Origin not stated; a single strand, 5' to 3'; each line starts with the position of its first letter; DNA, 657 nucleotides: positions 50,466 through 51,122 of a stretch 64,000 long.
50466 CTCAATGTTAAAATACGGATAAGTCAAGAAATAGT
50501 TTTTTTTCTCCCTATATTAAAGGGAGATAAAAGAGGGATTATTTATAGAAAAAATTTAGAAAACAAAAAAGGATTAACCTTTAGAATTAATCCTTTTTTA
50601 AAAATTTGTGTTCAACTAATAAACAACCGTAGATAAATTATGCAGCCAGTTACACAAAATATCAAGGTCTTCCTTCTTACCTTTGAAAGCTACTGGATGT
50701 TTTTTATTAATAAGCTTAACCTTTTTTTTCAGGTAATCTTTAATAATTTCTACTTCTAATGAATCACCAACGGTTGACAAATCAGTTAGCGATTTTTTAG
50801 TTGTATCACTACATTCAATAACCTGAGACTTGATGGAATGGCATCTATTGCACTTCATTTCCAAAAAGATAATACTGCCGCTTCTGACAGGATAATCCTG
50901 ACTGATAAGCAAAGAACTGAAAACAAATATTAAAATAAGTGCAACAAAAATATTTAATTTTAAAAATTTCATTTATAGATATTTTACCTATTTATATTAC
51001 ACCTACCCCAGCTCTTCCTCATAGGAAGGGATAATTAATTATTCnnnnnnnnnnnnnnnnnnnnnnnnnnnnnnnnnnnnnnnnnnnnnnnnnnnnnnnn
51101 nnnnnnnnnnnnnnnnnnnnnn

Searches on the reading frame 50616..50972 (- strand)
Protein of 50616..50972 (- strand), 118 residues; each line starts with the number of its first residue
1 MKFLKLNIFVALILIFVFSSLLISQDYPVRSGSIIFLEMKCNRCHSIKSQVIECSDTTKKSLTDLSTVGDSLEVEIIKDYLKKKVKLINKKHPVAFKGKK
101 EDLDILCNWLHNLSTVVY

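Call 4: search_protein_families(library=pfam, proteins=[window:50616-50972:-], max_evalue=1)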
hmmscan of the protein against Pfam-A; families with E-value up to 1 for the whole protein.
window:50616-50972:- (118 aa): 1 family
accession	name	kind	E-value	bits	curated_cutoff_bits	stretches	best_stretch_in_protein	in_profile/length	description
PF00034.26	Cytochrom_C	-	0.065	15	21.3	1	31-113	3-89/90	Cytochrome c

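Call 5: search_protein_families(library=ncbifam, proteins=[window:50616-50972:-], max_evalue=1)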
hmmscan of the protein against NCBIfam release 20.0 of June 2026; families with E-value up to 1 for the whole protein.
window:50616-50972:- (118 aa): 2 families
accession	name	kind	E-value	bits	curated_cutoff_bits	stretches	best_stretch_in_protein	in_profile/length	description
NF045930.1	Cytc6PetJCyano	equivalog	0.028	14.4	135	1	7-67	6-63/110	cytochrome c6 PetJ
NF052655.1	XchromeleprotEdmS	equivalog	0.13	12.2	100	1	1-20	1-21/54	extrachromosomal elements maintenance protein EdmS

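Call 83: search_solved_structures(query=window:50616-50972:-, max_evalue=1)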
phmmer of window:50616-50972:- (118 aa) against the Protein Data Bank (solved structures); distinct sequences matched with E-value up to 1: 0.
